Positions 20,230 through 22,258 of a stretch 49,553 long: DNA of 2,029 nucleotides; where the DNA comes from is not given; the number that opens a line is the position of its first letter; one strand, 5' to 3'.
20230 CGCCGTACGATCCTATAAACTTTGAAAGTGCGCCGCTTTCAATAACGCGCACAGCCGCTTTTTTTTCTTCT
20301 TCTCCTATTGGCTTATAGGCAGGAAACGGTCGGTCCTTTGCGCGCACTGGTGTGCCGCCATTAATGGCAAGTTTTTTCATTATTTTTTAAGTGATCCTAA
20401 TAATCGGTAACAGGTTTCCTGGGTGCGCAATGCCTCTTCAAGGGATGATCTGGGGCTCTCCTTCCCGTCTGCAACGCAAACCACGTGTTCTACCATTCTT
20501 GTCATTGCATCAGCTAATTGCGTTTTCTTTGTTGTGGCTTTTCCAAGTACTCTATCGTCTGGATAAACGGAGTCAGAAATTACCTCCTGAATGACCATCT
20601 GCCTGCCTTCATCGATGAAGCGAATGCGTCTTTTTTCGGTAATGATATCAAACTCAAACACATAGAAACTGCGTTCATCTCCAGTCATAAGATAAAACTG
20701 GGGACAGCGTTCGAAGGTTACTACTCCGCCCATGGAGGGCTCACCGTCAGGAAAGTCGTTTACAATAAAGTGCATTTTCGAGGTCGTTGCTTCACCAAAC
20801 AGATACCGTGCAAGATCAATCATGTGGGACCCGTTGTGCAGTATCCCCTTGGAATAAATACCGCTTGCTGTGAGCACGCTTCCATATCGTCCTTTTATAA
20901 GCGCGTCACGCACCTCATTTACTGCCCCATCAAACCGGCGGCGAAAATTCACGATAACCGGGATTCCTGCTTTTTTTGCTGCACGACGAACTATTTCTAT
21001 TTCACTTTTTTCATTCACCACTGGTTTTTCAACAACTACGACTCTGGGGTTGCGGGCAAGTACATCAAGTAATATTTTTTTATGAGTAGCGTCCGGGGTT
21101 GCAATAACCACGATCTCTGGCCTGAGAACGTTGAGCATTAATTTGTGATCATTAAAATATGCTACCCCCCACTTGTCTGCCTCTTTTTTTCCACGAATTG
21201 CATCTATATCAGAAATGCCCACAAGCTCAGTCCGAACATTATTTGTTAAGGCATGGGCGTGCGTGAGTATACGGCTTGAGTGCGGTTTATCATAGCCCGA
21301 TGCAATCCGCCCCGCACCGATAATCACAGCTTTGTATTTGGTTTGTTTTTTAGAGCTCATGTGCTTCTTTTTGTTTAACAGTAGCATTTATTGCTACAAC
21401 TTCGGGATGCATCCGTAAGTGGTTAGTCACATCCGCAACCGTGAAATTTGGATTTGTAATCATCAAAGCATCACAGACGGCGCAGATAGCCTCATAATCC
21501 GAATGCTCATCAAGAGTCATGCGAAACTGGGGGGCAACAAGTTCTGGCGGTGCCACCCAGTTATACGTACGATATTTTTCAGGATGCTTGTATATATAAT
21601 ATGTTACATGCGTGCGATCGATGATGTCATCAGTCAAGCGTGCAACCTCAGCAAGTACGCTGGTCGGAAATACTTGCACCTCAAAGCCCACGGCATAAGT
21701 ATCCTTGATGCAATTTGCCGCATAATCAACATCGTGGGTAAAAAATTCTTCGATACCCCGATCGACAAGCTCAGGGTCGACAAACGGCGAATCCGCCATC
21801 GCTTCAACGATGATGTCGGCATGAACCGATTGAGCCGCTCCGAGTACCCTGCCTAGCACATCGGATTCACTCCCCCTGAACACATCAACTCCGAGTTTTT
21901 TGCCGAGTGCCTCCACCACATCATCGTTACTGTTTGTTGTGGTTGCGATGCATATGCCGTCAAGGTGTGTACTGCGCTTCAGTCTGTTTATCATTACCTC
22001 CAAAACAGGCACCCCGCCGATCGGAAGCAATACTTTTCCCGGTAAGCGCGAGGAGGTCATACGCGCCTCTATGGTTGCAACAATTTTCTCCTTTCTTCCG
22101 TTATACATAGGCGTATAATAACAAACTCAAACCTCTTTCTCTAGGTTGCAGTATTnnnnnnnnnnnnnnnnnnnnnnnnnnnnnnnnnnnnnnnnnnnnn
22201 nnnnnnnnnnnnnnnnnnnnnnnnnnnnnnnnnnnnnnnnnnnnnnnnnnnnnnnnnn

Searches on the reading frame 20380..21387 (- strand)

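Call 6: search_protein_families(library=pfam, proteins=[window:20380-21387:-])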
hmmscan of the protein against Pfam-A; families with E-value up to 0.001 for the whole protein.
window:20380-21387:- (335 aa): 3 families
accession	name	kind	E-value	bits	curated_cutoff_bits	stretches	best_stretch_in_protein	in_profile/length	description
PF01408.29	GFO_IDH_MocA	-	1.7e-18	67.9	24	1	19-148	2-120/120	Oxidoreductase family, NAD-binding Rossmann fold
PF03447.22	NAD_binding_3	-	0.00061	20.9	24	0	50-146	19-115/116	Homoserine dehydrogenase, NAD binding domain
PF02894.22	GFO_IDH_MocA_C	-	0.00068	19.9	22.9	0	183-211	44-72/218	Oxidoreductase family, C-terminal alpha/beta domain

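Call 7: search_protein_families(library=ncbifam, proteins=[window:20380-21387:-])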
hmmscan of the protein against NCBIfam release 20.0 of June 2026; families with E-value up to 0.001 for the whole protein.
window:20380-21387:- (335 aa): 7 families
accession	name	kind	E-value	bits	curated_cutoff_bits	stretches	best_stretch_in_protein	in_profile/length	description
TIGR04380.1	myo_inos_iolG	equivalog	9.2e-21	74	355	1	18-172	2-146/330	inositol 2-dehydrogenase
NF040723.1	UDP-GlcNAcDh_Arch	equivalog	6.1e-17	62.1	450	1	49-175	21-145/302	UDP-N-acetylglucosamine 3-dehydrogenase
NF052479.1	LevoglcsnDh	equivalog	8.3e-12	44.5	650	1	19-178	5-161/386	levoglucosan dehydrogenase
NF008607.0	PRK11579.1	subfamily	4.7e-08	32.4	330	1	42-172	19-146/346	oxidoreductase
NF058561.1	BT_2158_fam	equivalog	1.1e-07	30.8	750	1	47-177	51-183/487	glycoside 3-dehydrogenase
NF041392.1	XylDh_Gfo6_Halo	equivalog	1.9e-07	30.2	350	1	92-184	85-176/350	D-xylose 1-dehydrogenase Gfo6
NF052679.1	InsChiInosDhIolG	equivalog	0.00018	20.7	540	1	47-172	21-149/343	bifunctional inositol 2-dehydrogenase/D-chiro-inositol 1-dehydrogenase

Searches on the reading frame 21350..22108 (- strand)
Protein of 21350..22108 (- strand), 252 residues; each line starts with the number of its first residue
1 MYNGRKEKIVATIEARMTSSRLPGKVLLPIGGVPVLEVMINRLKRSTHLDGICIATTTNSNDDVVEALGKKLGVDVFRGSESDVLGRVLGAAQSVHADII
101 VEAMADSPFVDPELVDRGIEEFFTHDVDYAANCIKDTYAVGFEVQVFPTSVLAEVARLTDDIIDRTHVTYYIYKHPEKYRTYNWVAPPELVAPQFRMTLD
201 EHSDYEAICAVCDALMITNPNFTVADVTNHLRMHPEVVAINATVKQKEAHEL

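Call 6: search_protein_families(library=pfam, proteins=[window:21350-22108:-])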
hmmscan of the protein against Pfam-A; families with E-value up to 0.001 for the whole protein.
window:21350-22108:- (252 aa): 2 families
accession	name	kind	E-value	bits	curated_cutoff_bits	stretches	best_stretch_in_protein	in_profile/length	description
PF02348.25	CTP_transf_3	-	2.8e-30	106.2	22.6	1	12-191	3-171/217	Cytidylyltransferase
PF12804.13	NTP_transf_3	-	2.4e-09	38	27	1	24-161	15-147/160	MobA-like NTP transferase domain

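Call 7: search_protein_families(library=ncbifam, proteins=[window:21350-22108:-])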
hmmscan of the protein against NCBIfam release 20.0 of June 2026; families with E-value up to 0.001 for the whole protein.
window:21350-22108:- (252 aa): 8 families
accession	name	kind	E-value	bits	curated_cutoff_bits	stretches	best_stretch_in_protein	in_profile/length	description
NF009905.0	PRK13368.1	subfamily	1.8e-18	66.8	255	1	8-128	2-120/243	3-deoxy-manno-octulosonate cytidylyltransferase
NF003952.0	PRK05450.1-5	subfamily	1.7e-17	63.4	193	1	8-128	2-122/250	3-deoxy-manno-octulosonate cytidylyltransferase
NF003948.0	PRK05450.1-1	equivalog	2e-11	43.6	281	1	7-134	4-132/248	3-deoxy-manno-octulosonate cytidylyltransferase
NF003950.0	PRK05450.1-3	subfamily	4.1e-10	39.4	234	1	9-126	3-121/248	3-deoxy-manno-octulosonate cytidylyltransferase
TIGR00466.1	kdsB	equivalog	5.1e-10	39.2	155.2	1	11-135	5-129/241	3-deoxy-manno-octulosonate cytidylyltransferase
TIGR02665.1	molyb_mobA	equivalog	6.6e-06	26.3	151.85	1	19-131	11-122/186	molybdenum cofactor guanylyltransferase MobA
TIGR03310.1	matur_MocA_YgfJ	equivalog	4.1e-05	23.6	186.45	1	18-165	9-155/188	molybdenum cofactor cytidylyltransferase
TIGR03584.1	PseF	equivalog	0.00075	19.2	205.7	0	10-133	1-131/222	pseudaminic acid cytidylyltransferase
